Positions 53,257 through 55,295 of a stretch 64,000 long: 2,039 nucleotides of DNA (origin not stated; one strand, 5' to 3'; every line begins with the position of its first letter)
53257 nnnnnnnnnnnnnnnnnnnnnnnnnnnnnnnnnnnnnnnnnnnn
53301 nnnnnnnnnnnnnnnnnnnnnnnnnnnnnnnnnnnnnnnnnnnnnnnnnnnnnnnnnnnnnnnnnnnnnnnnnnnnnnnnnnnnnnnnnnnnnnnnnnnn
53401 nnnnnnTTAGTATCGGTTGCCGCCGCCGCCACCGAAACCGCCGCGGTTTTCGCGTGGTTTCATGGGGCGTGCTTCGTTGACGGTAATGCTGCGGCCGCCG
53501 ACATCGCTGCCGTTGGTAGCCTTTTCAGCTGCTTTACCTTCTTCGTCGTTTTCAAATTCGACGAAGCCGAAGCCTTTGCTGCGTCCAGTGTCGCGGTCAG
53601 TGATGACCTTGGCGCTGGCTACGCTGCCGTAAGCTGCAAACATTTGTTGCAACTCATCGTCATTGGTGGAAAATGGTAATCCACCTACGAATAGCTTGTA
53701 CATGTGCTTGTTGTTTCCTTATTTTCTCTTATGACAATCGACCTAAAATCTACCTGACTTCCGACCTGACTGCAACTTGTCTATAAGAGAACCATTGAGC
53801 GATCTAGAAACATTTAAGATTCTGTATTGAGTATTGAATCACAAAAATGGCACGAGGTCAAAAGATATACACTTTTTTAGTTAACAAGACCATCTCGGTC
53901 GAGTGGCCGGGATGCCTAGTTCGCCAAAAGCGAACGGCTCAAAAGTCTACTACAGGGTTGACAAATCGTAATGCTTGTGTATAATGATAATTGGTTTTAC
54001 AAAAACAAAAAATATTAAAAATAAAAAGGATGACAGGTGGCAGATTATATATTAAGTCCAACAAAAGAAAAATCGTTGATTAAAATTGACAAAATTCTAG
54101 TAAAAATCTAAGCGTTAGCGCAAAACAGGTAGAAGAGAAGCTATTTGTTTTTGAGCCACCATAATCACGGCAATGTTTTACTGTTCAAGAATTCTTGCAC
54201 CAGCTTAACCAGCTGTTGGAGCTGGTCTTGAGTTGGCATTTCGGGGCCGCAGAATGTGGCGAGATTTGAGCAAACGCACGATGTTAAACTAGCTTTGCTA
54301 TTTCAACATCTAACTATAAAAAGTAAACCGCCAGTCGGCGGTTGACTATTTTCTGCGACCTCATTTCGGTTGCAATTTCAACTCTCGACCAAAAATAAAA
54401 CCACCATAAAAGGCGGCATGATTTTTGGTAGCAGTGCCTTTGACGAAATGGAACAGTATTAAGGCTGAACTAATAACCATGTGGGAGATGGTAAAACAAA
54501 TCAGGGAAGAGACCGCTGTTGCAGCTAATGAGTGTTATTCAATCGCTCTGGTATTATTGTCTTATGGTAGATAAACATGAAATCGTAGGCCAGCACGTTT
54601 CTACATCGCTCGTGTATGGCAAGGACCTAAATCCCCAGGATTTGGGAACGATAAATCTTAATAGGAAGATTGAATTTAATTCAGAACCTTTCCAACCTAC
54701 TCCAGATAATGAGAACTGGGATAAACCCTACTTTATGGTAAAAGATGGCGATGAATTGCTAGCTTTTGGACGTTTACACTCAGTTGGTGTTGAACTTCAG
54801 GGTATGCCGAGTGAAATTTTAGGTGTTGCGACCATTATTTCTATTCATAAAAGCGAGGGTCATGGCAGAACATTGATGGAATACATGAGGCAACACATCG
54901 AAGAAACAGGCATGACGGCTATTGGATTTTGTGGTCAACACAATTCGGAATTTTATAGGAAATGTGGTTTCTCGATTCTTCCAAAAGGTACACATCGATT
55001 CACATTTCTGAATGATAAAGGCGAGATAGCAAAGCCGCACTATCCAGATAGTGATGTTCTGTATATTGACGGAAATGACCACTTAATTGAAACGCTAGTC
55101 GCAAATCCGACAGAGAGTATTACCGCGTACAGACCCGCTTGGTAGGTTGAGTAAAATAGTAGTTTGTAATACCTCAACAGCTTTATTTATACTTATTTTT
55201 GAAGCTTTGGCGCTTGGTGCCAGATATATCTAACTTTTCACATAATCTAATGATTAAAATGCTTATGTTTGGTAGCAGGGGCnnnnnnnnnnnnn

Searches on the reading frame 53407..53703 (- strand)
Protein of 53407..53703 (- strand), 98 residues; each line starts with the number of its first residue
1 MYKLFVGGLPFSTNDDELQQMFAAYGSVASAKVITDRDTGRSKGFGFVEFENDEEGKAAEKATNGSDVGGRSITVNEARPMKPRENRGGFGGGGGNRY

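Call 10: search_protein_families(library=pfam, proteins=[window:53407-53703:-])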
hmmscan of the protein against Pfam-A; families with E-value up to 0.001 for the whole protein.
window:53407-53703:- (98 aa): 2 families
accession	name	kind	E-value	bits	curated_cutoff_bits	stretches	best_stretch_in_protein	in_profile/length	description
PF00076.28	RRM_1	-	3e-22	78.7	20.7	1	4-73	1-69/70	RNA recognition motif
PF16367.11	RRM_7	-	2.5e-05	24.6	27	1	3-55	3-61/94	RNA recognition motif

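Call 11: find_encoding_contigs(protein=window:53407-53703:-, flank=5000, max_places=10)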
Protein window:53407-53703:- (98 aa): no gene with exactly this product is on record in the collection.

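Call 18: find_related_loci(query=window:53407-53703:-, collection=metagenome_contigs, flank=4000)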
Query window:53407-53703:- (98 aa) in metagenome_contigs; peptide patterns used: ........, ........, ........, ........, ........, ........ (x = any residue, [..] = any of these).
600 stretches matched a pattern (row limit reached: there are more); 574 encode a relative of the query (tblastn E <= 1e-3); the best 80 are kept; 80 distinct loci.
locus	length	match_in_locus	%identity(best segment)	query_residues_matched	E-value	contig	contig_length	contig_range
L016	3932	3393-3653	93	1-87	9e-52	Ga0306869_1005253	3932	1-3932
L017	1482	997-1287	80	1-97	2e-48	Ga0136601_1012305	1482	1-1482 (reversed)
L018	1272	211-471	83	1-87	6e-46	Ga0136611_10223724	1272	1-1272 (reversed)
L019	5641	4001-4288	77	1-97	1e-44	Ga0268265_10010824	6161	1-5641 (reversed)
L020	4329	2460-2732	79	1-92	3e-44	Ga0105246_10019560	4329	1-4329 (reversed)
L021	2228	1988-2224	87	1-79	7e-43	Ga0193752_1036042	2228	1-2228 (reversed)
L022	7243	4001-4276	75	1-90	8e-42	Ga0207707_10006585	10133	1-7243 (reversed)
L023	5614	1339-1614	75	1-90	8e-42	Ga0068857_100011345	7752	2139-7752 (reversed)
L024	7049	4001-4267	75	1-87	6e-42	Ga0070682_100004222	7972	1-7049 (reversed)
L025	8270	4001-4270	69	1-90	5e-40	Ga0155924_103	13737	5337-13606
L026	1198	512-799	76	1-97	3e-41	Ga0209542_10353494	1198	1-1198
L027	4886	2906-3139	82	1-78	3e-39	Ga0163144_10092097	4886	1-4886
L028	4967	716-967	75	1-84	2e-39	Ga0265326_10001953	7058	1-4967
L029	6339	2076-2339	72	1-86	5e-39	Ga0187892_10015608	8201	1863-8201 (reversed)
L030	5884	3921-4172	74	1-84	6e-39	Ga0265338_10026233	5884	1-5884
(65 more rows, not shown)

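Call 77: search_protein_families(library=ncbifam, proteins=[window:53407-53703:-], max_evalue=0.01)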
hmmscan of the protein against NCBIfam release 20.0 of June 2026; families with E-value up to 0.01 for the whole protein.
window:53407-53703:- (98 aa): 8 families
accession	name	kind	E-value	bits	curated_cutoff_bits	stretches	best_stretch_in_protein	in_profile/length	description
NF058537.1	Rbp_regulator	equivalog_domain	3.6e-30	104.1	100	1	4-80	2-78/79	RNA-binding regulator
TIGR01622.1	SF-CC1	subfamily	7.1e-22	78.1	231.65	1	2-84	220-302/500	splicing factor, CC1-like family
TIGR01642.1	U2AF_lg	subfamily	3e-15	55.7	310.3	1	3-78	298-373/510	U2 snRNP auxilliary factor, large subunit, splicing factor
TIGR01628.1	PABP-1234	subfamily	3.5e-14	52.9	497.1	1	5-79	289-362/595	polyadenylate binding protein, human types 1, 2, 3, 4 family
TIGR01661.1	ELAV_HUD_SF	subfamily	7.1e-13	48.9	279.1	1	3-75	271-342/351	ELAV/HuD family splicing factor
TIGR01645.1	half-pint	subfamily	1.4e-09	37.3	443.95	1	4-80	109-183/607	poly-U binding splicing factor, half-pint family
TIGR01659.1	sex-lethal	subfamily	2.2e-09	37.4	486.2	1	4-80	110-186/346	sex-lethal family splicing factor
TIGR01648.1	hnRNP-R-Q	subfamily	7.5e-05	21.7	317.85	1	4-68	61-124/577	hnRNP-R, Q splicing factor family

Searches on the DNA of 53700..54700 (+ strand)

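Call 4: search_rna_families(source=window, start=53700, end=54700, threshold=evalue, max_evalue=10, show_alignments=3)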
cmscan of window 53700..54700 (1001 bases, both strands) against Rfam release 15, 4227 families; matches with E-value up to 10: 0.
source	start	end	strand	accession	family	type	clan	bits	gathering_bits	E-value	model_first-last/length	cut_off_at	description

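Call 60: search_dna_similar(query=window:53958-54563:+, collection=plasmids, mode=distant, max_rows=5)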
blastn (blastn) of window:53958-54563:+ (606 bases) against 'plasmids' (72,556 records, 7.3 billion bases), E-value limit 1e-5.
No match.

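Call 61: search_dna_similar(query=window:53958-54563:+, collection=phages, mode=distant, max_rows=5)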
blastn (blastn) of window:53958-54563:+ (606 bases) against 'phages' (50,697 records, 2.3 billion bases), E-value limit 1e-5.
No match.

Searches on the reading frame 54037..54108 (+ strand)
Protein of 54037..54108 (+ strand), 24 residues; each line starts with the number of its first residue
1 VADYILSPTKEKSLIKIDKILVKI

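Call 30: search_protein_families(library=pfam, alignment_id=A2, max_evalue=1)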
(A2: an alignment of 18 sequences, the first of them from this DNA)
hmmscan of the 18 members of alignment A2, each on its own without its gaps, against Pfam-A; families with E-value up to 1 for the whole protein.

A. member 1, seq(24 aa): 0 families

B. families by the number of members that match (of 18 scanned): 0 families

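Call 31: search_protein_families(library=ncbifam, alignment_id=A2, max_evalue=1)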
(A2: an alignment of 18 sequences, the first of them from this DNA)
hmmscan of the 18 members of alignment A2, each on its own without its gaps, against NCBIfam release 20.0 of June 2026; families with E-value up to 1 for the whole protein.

A. member 1, seq(24 aa): 0 families

B. families by the number of members that match (of 18 scanned): 0 families

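Call 32: search_solved_structures(query=A2, max_evalue=10, show_alignments=3)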
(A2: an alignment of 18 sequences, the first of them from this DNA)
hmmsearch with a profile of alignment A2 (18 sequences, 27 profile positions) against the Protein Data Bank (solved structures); distinct sequences matched with E-value up to 10: 1.
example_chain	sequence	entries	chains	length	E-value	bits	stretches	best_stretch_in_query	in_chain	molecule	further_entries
8a6t_C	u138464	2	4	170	0.053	16.5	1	12-27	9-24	Electron bifurcating hydrogenase subunit HydC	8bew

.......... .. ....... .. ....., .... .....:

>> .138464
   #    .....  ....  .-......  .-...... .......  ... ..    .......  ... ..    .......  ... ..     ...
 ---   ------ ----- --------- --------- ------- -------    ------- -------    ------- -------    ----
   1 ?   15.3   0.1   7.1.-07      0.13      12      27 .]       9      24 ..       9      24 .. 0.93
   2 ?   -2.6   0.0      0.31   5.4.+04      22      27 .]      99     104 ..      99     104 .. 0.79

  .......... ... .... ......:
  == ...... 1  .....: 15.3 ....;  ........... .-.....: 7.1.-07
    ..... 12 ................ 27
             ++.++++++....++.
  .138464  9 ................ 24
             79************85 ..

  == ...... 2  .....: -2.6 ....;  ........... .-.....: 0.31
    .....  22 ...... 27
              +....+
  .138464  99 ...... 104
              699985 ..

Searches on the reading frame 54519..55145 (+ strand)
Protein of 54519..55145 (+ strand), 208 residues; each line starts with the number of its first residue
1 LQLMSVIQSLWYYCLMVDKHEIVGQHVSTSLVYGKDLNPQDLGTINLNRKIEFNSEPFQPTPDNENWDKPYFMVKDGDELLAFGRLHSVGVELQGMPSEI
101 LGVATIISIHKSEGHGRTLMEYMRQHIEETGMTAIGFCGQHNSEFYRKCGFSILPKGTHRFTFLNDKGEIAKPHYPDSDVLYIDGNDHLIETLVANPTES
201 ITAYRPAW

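Call 10: search_protein_families(library=pfam, proteins=[window:54519-55145:+])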
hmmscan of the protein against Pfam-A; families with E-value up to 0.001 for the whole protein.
window:54519-55145:+ (208 aa): 2 families
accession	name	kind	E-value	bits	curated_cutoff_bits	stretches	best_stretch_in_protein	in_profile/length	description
PF00583.31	Acetyltransf_1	-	1.1e-05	26.1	20.7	1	53-151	13-116/116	Acetyltransferase (GNAT) family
PF13508.13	Acetyltransf_7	-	0.00013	22.7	27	1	71-152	5-83/84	Acetyltransferase (GNAT) domain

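Call 12: find_related_loci(query=window:54564-55145:+, collection=genome_contigs, flank=6000)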
Query window:54564-55145:+ (193 aa) in genome_contigs; peptide patterns used: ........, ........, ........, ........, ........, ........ (x = any residue, [..] = any of these).
222 stretches matched a pattern; 15 encode a relative of the query (tblastn E <= 1e-3); 15 distinct loci.
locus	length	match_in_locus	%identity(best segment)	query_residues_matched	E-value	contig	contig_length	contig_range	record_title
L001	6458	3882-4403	36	19-193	3e-37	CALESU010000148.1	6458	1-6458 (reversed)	MAG TPA_asm: uncultured bacterium isolate SRR5576002_bin.5_CONCOCT_v1.1_MAG genome assembly, contig: ERZ795035.7625, who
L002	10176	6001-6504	30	19-186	4e-26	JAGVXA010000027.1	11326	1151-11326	Candidatus Pacearchaeota archaeon isolate RIFOXYC1_FULL_38_15 rifoxyc1_full_scaffold_2374, whole genome shotgun sequence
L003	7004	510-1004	29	19-187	3e-19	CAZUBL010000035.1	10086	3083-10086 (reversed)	MAG TPA_asm: uncultured Gammaproteobacteria bacterium isolate SRP193661_co1_195 genome assembly, contig: NODE_6662_lengt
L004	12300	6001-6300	29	57-136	2e-7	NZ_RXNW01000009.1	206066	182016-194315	Legionella longbeachae strain NCTC11477 NCTC11477_contig_9, whole genome shotgun sequence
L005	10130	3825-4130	30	38-139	3e-7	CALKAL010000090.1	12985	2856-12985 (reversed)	MAG TPA_asm: uncultured Bacillaceae bacterium isolate SRR6713626_bin.83_CONCOCT_v1.1_MAG genome assembly, contig: ERZ794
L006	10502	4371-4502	41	96-139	6e-7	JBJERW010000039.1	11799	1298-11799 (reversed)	MAG: Huintestinicola sp. isolate PUUB48_bin.018 NODE_2581_length_11799_cov_14.610525, whole genome shotgun sequence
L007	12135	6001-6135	40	95-137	2e-6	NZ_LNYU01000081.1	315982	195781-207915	Legionella santicrucis strain SC-63-C7 Lsan_ctg081, whole genome shotgun sequence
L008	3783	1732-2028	32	58-144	2e-6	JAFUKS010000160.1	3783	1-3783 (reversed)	MAG: Lachnospiraceae bacterium isolate RGIG4583 Roe_deer_Rectum-3__c369774, whole genome shotgun sequence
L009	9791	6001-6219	32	57-136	9e-6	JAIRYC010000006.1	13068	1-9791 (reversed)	MAG: Oscillospiraceae bacterium isolate Gsp477_bin26 k119_1277136, whole genome shotgun sequence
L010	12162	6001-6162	37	95-152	3e-5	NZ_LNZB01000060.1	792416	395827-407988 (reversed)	Legionella waltersii strain ATCC 51914 Lwal_ctg060, whole genome shotgun sequence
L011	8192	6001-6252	26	53-137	3e-5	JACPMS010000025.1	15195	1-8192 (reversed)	MAG: Candidatus Woesearchaeota archaeon isolate NC_groundwater_555_Ag_S-0.1um_38_11 S35_SO-1_scaffold_119089, whole geno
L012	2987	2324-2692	24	7-138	4e-5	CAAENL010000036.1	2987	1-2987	MAG TPA_asm: Clostridia bacterium, isolate HGM12779, WGS project CAAENL010000000 data, contig: ERS537310_15_k99_17270, w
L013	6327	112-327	29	83-138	4e-5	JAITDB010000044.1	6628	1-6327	MAG: Holosporaceae bacterium isolate Nm470_bin114 k119_3167477, whole genome shotgun sequence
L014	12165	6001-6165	36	85-136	8e-5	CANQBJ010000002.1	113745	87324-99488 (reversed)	MAG: uncultured Clostridia bacterium isolate Lapin-003-2__bin16 genome assembly, contig: Lapin-003-2__NODE_133_length_11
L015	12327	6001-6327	30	57-193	1e-4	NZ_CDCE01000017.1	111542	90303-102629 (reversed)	Aeromonas diversa CDC 2478-85 strain CECT 4254, whole genome shotgun sequence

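Call 16: find_homologous_proteins(query=window:54564-55145:+)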
Query window:54564-55145:+ (193 aa): 1 proteins with E <= 0.001 among 24 candidates.
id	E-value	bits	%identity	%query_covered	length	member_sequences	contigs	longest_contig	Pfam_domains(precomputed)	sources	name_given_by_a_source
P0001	4.4e-130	449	100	100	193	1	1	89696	PF00583.32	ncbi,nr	ncbi:GNAT family N-acetyltransferase [Candidatus Parcubacteria bacterium]|nr:GNAT family N-acetyltra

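Call 17: find_encoding_contigs(protein=P0001, flank=10000, max_places=5)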
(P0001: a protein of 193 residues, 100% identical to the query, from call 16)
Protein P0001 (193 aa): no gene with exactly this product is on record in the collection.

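Call 53: list_cluster_members(proteins=[P0027, P0030, P0013, P0001])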
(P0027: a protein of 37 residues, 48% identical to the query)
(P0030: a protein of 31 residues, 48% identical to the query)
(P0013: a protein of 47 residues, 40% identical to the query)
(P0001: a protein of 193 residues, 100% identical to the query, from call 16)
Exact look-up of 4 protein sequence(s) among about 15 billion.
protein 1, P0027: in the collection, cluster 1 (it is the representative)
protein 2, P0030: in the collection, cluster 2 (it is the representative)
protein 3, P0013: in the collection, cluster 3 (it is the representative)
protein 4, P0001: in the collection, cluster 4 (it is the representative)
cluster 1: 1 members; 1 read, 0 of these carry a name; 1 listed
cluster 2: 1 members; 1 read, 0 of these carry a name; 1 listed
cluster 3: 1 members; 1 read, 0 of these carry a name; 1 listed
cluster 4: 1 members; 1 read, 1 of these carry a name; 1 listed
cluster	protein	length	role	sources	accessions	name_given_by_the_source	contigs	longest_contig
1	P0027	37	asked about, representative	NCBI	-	-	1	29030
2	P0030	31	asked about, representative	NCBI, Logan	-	-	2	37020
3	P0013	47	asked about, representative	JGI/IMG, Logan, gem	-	-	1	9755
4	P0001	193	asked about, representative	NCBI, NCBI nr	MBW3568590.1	GNAT family N-acetyltransferase [Candidatus Parcubacteria bacterium]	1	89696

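Call 77: search_protein_families(library=ncbifam, proteins=[window:54564-55145:+], max_evalue=0.01)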
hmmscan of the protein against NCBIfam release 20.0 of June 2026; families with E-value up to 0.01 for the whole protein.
window:54564-55145:+ (193 aa): 1 family
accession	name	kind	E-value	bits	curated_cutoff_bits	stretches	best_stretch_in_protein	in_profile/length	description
NF005840.0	PRK07757.1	equivalog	0.00041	20.3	154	1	56-141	44-123/153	N-acetyltransferase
